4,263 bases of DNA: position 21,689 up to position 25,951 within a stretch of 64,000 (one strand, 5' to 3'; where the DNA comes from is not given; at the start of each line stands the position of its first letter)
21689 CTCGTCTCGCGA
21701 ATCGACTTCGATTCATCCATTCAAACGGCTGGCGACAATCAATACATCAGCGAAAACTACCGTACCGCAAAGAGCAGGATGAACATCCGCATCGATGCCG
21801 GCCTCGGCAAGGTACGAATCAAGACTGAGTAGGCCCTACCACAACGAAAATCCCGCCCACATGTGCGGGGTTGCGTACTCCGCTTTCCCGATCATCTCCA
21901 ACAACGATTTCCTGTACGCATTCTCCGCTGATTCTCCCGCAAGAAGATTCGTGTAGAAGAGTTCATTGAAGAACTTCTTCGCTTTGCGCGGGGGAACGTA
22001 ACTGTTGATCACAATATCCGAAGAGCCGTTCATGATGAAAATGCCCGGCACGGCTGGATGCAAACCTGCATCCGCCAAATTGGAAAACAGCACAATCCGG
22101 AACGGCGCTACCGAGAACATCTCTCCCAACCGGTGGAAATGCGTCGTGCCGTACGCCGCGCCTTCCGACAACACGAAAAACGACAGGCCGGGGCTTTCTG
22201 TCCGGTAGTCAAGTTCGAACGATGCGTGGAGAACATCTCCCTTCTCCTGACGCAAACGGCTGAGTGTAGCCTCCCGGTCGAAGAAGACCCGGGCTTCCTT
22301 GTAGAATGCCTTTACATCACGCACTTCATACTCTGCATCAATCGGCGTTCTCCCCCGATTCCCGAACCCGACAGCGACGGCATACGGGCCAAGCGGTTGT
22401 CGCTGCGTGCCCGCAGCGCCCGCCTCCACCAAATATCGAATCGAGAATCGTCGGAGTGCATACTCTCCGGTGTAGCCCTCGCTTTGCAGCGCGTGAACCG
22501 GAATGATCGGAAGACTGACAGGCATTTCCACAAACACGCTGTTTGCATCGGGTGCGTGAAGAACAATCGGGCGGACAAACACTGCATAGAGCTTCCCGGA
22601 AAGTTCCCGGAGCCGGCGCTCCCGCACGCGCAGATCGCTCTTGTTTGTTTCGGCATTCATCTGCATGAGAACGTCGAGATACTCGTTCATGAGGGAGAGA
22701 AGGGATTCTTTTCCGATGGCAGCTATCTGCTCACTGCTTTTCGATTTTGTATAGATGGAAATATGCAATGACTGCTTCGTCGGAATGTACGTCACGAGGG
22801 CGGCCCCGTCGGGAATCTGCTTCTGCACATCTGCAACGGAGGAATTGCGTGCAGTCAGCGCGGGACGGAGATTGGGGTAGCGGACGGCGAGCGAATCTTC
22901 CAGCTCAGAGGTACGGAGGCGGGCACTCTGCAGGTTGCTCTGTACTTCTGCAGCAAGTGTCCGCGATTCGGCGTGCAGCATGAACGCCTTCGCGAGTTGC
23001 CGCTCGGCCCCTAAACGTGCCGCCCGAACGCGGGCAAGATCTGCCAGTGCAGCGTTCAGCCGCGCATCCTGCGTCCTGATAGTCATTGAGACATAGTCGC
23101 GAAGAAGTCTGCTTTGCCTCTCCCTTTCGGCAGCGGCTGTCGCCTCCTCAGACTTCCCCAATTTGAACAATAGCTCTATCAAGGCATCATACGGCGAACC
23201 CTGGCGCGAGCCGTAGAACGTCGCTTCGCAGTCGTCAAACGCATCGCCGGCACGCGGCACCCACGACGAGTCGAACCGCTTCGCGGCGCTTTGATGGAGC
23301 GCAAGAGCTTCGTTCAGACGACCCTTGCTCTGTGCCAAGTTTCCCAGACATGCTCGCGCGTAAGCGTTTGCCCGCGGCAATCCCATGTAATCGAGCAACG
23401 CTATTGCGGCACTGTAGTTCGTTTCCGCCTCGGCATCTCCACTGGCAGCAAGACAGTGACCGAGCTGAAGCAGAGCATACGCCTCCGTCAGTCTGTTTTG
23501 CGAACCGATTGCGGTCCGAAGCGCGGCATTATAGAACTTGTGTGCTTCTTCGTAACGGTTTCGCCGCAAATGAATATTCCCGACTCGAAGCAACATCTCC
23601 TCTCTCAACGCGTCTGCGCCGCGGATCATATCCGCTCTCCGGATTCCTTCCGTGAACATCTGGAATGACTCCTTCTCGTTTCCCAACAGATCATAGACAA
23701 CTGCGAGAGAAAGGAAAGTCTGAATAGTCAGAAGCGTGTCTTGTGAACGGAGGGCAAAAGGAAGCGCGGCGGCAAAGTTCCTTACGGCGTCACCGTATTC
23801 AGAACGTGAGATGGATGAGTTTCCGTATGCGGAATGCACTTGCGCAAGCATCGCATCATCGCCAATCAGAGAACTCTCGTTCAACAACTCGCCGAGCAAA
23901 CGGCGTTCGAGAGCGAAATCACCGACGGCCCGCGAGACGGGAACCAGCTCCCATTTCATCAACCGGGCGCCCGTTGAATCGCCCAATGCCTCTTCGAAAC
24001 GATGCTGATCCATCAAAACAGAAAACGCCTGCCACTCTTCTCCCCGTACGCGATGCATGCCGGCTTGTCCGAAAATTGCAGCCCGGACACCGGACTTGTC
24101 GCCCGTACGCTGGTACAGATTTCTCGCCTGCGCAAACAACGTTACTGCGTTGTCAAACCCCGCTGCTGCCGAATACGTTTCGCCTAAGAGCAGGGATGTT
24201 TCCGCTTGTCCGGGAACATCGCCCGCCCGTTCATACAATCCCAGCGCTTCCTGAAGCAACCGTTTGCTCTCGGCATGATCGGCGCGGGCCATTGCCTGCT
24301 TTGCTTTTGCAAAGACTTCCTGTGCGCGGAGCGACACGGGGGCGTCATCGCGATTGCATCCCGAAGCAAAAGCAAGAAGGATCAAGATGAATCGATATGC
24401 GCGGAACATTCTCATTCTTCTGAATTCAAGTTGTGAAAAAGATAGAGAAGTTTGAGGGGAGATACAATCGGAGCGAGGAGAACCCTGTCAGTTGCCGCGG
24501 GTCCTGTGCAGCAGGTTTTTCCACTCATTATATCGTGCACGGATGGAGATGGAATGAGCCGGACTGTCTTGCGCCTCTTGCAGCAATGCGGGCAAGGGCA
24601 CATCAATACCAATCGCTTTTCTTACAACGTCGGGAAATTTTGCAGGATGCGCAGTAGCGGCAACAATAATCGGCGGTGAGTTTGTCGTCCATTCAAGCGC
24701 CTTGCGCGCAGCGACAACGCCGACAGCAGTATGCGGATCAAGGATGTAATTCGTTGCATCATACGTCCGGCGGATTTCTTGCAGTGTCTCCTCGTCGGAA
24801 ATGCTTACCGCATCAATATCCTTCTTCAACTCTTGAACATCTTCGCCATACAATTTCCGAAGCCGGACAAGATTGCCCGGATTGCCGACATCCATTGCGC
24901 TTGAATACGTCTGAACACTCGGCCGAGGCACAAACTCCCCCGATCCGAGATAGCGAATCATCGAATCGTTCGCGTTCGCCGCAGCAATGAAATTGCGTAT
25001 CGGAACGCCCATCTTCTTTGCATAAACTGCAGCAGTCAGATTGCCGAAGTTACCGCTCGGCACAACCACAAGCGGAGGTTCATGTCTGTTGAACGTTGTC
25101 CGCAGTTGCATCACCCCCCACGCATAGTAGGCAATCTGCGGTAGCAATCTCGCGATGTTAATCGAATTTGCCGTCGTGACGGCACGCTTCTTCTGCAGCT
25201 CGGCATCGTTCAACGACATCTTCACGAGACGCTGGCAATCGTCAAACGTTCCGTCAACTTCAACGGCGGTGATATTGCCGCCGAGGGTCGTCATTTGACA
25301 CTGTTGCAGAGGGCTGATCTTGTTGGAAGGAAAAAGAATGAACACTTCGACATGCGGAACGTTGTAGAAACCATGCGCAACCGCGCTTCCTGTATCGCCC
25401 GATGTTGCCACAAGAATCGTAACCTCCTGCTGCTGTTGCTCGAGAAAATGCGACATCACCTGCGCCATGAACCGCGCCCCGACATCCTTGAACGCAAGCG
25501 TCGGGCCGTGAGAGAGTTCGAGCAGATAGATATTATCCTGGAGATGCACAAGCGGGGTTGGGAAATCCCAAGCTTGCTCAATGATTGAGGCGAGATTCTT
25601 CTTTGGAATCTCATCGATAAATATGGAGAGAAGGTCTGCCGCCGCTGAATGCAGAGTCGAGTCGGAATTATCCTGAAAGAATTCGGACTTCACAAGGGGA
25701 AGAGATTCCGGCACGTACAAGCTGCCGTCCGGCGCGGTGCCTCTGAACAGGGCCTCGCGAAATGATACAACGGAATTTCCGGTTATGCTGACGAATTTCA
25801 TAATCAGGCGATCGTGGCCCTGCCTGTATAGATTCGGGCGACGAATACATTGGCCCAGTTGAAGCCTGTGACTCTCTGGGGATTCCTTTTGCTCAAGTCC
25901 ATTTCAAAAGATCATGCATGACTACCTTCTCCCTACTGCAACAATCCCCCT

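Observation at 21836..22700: CHAT domain with the catalytic cysteine apparently replaced (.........) in a TPR lipoprotein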

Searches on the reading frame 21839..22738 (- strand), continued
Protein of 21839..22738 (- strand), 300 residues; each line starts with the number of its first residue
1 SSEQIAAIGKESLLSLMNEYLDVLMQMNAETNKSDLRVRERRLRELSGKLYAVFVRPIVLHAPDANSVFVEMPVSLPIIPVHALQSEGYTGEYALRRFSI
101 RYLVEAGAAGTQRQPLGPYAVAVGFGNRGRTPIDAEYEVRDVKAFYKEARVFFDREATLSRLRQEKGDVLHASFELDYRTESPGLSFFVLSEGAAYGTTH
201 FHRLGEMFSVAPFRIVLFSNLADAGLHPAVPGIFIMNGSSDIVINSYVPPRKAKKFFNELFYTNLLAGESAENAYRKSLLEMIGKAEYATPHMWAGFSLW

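Call 53: list_cluster_members(proteins=[P0029, P0036, P0045, P0070, P0083, P0099, P0112, P0101, P0151, P0164])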
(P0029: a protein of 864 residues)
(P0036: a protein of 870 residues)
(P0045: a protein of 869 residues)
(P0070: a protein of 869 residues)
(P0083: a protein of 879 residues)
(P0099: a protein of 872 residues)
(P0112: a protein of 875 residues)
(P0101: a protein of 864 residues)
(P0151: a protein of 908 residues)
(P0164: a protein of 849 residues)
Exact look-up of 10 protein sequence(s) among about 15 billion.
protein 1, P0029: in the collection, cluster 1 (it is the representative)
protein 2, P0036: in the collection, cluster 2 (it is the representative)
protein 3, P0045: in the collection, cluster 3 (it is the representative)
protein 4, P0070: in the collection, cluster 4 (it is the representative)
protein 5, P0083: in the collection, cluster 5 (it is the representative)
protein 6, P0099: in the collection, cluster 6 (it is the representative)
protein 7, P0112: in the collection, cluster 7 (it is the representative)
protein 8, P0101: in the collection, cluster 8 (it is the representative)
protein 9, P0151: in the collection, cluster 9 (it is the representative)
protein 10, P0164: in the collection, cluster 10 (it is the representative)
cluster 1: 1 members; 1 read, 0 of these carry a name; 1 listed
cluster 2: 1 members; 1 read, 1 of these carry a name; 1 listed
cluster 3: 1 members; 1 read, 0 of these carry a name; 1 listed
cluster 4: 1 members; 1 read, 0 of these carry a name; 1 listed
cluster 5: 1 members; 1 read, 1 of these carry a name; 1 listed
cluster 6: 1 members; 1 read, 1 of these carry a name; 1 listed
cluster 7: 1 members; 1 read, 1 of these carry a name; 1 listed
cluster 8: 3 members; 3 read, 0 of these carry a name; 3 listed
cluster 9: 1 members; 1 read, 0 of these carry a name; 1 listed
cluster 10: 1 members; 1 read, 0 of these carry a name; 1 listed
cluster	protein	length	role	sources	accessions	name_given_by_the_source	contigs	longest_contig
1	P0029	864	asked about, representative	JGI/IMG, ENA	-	-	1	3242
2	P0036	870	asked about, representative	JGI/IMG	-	CHAT domain-containing protein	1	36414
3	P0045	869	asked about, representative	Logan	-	-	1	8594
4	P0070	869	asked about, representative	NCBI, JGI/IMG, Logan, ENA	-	-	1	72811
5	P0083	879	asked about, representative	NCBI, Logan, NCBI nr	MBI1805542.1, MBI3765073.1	MAG: CHAT domain-containing protein [Ignavibacteria bacterium] | CHAT domain-containing protein [Ignavibacteria bacterium]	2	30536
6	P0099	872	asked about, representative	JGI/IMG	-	tetratricopeptide (TPR) repeat protein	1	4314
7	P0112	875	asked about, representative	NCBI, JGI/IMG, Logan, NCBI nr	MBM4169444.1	MAG: tetratricopeptide repeat protein [Ignavibacteria bacterium] | tetratricopeptide repeat protein [Ignavibacteria bacterium]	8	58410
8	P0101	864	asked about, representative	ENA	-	-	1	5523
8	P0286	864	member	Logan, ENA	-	-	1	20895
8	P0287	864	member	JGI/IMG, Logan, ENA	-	-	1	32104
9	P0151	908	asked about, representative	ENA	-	-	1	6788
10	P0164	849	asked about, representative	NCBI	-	-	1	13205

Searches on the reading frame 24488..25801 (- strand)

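Call 17: search_protein_families(library=pfam, proteins=[window:24488-25801:-], max_evalue=0.001)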
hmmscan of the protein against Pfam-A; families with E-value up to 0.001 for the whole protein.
window:24488-25801:- (437 aa): 3 families
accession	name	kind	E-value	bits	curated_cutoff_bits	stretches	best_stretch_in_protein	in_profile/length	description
PF00291.31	PALP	-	5.1e-29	102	35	1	81-368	7-280/295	Pyridoxal-phosphate dependent enzyme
PF14821.11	Thr_synth_N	-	3.4e-14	53.2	25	1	7-77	6-78/79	Threonine synthase N terminus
PF24857.1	THR4_C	-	5.3e-09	36.5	27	1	358-397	1-41/85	Threonine synthase, C-terminal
